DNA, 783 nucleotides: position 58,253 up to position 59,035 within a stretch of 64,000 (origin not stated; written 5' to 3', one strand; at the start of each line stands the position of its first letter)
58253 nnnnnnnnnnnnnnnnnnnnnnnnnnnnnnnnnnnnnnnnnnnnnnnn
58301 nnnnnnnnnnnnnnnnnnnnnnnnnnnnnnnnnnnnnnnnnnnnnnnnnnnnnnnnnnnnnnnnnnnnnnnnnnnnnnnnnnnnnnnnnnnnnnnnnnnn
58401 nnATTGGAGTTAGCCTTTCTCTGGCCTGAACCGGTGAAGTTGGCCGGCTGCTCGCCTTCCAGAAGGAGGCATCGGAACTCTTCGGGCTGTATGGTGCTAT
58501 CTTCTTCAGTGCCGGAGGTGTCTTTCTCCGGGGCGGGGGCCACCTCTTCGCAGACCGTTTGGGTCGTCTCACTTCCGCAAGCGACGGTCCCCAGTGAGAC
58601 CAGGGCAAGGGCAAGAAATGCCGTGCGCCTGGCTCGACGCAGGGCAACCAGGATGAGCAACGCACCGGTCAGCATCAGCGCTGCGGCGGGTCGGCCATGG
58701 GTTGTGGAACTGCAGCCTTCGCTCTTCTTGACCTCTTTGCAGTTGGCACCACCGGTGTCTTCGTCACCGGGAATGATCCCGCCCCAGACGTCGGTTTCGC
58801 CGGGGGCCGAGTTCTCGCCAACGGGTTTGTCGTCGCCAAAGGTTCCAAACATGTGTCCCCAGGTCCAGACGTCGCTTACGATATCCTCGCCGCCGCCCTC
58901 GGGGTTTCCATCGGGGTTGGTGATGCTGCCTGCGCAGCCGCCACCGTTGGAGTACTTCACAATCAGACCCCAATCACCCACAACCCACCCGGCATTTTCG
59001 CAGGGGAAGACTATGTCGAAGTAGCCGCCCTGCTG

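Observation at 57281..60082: In-frame fusion of two secreted propeller proteins across a sorting-tag-like segment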

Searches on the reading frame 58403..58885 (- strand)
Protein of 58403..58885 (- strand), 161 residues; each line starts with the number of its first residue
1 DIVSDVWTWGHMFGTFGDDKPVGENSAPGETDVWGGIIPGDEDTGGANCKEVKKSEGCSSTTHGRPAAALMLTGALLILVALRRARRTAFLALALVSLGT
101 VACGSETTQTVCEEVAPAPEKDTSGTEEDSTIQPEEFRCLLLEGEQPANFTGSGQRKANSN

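Call 70: predict_structure(alignment_id=A2)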
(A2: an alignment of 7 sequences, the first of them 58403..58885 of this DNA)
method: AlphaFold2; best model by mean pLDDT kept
length: 161 residues; sequences in the alignment: 7
mean_pLDDT: 51.6   pTM: 0.22
mean pLDDT of the five models: 51.6, 50.0, 49.0, 48.1, 44.3
residues with pLDDT >= 90: 0; 70-90: 11; 50-70: 67; < 50: 83
segments of 3 or more residues with pLDDT < 50: 1-10, 14-16, 21-46, 59-62, 116-119, 121-134, 137-141, 149-161
pLDDT, mean of each block of 10 residues (from residue 1): 43 50 47 43 48 52 58 75 60 57 55 51 44 48 51 44 33
secondary structure, 60 per line:
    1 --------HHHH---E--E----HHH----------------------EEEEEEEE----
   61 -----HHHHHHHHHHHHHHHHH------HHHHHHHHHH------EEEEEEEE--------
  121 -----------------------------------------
elements in order: H9-12 E49-56 H66-82 H89-98 E105-112

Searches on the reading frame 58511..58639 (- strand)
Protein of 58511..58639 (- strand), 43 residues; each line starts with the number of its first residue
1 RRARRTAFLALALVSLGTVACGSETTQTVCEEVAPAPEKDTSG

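Call 54: search_protein_families(library=ncbifam, proteins=[window:58511-58639:-], max_evalue=1)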
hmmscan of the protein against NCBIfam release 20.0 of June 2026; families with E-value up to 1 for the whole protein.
seq(43 aa): 1 family
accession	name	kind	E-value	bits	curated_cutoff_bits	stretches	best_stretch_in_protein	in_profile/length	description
NF050142.1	PG1828_fam_lipo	equivalog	0.17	12.6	50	1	8-27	6-25/59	PG1828 family lipoprotein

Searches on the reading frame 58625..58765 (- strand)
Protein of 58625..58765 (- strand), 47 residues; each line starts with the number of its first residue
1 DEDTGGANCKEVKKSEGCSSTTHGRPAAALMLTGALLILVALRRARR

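Call 14: search_protein_families(library=ncbifam, proteins=[window:58625-58765:-], max_evalue=10)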
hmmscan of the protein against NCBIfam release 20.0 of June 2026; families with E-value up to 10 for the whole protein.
seq(47 aa): 4 families
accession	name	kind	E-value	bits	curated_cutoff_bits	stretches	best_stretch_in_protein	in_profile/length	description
TIGR03901.2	MYXO-CTERM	domain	0.0005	20.4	20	1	17-47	5-34/34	MYXO-CTERM sorting domain-containing protein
TIGR03382.1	GC_trans_RRR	domain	0.0021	18.6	15.85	1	17-47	1-27/27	MYXO-CTERM sorting domain-containing protein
NF041936.1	MXAN_0125_fam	equivalog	0.08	13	65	1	9-47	135-168/169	MXAN_0125 family MYXO-CTERM protein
TIGR03370.1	VPLPA-CTERM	domain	0.92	9.6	25.35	1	26-47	4-25/25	VPLPA-CTERM sorting domain-containing protein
